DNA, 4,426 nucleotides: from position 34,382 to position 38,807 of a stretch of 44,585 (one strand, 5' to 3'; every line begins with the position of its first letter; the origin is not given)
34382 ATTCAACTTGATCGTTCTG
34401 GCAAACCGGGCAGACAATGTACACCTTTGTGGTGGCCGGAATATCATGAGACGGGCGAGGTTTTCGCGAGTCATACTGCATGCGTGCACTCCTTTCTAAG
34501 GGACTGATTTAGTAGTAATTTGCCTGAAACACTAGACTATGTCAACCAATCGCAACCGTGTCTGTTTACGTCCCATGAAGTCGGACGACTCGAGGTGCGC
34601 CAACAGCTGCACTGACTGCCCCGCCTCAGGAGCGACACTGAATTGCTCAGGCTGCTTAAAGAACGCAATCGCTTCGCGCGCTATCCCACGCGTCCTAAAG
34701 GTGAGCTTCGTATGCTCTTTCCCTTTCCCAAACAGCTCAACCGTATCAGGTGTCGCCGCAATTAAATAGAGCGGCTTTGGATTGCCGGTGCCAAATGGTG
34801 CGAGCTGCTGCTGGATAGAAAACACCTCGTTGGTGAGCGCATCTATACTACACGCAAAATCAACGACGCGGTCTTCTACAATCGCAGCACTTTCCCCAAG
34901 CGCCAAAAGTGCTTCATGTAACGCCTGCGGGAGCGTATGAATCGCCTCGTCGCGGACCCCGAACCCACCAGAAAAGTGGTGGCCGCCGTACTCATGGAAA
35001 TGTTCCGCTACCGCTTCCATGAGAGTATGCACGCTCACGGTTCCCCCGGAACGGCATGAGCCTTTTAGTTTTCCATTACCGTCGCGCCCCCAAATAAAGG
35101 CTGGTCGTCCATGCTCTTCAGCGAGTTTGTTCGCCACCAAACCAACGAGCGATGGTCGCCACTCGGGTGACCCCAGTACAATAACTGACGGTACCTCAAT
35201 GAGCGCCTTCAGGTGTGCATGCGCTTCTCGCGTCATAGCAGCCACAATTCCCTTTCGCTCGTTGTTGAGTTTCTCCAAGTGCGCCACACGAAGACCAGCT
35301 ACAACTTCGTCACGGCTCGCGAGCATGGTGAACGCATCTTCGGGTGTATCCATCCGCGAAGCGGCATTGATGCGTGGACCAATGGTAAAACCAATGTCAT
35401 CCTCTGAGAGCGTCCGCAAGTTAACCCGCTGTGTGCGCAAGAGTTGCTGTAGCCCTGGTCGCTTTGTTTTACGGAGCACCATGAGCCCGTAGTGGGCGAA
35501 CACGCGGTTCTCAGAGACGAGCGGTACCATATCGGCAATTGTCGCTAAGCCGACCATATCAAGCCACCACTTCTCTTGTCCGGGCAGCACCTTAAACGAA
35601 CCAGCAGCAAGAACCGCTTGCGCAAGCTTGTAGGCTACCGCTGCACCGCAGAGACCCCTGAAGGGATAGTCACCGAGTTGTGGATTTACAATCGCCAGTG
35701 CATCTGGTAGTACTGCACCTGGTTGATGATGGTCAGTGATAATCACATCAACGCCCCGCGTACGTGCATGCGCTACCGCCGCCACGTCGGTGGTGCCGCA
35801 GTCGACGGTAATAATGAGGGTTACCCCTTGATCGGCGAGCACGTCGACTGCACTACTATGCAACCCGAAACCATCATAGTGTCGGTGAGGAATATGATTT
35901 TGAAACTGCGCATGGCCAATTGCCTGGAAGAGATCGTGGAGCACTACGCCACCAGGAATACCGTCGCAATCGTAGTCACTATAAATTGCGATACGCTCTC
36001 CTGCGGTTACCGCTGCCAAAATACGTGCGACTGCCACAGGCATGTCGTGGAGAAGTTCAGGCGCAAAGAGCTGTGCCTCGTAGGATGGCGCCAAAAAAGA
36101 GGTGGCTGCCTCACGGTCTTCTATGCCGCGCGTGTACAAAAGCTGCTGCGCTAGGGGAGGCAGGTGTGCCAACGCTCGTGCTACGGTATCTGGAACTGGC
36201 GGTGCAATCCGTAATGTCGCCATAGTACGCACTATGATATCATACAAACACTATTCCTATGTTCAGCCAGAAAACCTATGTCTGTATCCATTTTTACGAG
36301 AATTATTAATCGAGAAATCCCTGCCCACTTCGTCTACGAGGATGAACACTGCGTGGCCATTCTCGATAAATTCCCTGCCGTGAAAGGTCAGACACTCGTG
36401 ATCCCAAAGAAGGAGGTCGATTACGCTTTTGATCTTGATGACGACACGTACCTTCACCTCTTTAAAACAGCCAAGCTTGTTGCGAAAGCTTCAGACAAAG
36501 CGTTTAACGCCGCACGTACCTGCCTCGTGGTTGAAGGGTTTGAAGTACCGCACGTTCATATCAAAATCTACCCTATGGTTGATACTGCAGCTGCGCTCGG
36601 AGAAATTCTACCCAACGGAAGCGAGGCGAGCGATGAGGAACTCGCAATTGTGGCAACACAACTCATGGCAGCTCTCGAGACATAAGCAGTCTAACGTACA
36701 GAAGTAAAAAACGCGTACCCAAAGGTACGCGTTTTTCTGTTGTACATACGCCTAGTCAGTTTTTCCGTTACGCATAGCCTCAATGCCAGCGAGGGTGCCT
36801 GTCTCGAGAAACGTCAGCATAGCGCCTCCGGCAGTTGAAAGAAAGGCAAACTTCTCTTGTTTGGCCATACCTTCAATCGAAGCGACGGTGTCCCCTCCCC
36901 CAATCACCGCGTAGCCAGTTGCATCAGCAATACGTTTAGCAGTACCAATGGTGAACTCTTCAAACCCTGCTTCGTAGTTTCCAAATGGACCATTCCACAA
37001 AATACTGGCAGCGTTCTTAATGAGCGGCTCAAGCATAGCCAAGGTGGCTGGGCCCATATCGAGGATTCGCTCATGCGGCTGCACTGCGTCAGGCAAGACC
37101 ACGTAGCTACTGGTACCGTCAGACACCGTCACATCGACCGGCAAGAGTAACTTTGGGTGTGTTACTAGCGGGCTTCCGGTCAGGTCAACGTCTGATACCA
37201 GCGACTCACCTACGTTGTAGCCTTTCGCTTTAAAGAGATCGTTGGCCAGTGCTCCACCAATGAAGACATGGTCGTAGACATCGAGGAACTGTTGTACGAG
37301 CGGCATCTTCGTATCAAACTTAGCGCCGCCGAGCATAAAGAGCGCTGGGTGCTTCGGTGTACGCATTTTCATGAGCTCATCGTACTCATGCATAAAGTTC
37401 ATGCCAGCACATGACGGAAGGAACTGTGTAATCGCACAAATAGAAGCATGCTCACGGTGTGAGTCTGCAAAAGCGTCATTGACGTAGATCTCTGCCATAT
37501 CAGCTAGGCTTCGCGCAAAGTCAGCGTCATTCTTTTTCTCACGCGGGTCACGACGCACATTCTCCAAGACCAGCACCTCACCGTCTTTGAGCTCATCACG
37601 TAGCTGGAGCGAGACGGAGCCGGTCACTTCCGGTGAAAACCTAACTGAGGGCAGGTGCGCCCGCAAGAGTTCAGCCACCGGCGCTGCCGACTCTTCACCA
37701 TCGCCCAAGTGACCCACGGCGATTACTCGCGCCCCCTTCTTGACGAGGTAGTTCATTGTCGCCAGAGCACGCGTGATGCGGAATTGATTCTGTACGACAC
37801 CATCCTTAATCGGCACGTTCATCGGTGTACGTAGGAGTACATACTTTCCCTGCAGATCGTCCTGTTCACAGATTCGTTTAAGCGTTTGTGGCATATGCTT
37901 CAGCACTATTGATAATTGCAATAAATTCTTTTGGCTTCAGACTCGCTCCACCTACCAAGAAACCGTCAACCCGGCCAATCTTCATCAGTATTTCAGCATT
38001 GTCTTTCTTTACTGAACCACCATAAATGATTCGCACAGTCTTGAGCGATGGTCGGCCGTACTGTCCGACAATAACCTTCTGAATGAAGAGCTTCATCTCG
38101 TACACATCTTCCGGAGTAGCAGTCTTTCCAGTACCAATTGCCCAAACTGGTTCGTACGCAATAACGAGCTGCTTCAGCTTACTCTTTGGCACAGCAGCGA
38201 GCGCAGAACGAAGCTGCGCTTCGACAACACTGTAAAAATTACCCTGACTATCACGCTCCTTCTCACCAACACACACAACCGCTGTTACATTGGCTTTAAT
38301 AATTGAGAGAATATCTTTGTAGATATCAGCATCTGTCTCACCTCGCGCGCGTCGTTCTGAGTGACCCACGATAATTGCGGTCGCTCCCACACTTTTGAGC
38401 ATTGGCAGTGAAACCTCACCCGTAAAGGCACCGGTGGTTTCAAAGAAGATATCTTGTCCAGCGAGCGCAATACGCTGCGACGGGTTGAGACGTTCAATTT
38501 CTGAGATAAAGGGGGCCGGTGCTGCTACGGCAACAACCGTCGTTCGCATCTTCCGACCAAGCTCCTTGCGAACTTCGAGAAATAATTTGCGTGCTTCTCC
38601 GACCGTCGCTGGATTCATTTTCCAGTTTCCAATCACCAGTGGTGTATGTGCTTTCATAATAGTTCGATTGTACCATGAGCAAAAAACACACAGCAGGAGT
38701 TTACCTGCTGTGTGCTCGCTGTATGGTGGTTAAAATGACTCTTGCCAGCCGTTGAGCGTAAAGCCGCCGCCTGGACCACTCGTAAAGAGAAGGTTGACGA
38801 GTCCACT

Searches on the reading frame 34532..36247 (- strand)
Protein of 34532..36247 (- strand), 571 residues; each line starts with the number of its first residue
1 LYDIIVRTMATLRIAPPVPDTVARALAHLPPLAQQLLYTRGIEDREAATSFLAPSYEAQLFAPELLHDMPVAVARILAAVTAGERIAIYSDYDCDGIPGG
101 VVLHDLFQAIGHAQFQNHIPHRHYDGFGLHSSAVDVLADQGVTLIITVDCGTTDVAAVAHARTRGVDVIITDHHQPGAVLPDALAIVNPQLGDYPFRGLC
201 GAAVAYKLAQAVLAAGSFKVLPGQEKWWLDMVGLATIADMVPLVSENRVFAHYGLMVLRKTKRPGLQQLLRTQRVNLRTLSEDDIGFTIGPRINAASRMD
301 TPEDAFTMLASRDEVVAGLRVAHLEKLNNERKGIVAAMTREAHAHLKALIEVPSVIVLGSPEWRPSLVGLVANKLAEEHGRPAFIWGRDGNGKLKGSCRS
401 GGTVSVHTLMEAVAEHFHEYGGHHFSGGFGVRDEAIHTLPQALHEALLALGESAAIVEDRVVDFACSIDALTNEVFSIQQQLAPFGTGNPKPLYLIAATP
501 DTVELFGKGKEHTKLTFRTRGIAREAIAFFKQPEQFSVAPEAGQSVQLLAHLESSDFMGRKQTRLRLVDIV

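Call 75: search_protein_families(library=pfam, proteins=[window:34532-36247:-], max_evalue=0.001)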
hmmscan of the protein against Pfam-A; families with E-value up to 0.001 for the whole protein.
window:34532-36247:- (571 aa): 3 families
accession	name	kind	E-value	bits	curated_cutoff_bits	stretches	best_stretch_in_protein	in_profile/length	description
PF01368.27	DHH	-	7.8e-20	71.9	28.1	1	85-213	1-104/125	DHH family, N-terminal domain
PF17768.7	RecJ_OB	-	7e-17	61.9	27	1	462-569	1-107/107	RecJ OB domain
PF02272.25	DHHA1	-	1.3e-10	42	25.9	1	354-445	3-98/102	DHHA1 domain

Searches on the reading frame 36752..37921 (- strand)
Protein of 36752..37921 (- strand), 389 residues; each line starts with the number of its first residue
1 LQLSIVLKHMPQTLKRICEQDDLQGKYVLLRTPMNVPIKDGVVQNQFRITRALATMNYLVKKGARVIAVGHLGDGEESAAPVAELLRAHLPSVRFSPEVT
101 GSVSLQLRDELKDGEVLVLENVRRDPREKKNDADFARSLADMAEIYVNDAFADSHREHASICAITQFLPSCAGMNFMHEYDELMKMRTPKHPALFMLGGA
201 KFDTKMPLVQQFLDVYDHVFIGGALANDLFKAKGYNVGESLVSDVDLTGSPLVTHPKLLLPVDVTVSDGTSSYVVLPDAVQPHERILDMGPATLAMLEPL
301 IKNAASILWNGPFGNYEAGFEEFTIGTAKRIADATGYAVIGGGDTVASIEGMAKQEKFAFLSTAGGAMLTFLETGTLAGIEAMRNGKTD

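Call 75: search_protein_families(library=pfam, proteins=[window:36752-37921:-], max_evalue=0.001)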
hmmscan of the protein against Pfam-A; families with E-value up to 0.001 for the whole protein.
window:36752-37921:- (389 aa): 1 family
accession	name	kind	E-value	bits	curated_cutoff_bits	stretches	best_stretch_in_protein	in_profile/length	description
PF00162.24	PGK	-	5.8e-95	318.9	27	1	22-373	5-377/379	Phosphoglycerate kinase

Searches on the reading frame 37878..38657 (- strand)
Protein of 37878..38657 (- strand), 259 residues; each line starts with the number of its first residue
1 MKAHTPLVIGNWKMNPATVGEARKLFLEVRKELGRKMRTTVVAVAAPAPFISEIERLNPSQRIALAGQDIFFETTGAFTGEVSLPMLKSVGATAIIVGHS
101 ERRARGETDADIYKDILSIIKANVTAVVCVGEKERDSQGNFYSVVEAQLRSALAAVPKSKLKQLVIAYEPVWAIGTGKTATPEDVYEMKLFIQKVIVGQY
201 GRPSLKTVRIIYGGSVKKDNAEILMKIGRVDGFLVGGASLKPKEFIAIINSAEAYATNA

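Call 75: search_protein_families(library=pfam, proteins=[window:37878-38657:-], max_evalue=0.001)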
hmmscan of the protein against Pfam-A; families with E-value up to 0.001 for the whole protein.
window:37878-38657:- (259 aa): 1 family
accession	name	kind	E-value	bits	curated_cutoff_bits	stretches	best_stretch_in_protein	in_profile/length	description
PF00121.24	TIM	-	7.2e-76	255.4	20.1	1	6-251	1-244/245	Triosephosphate isomerase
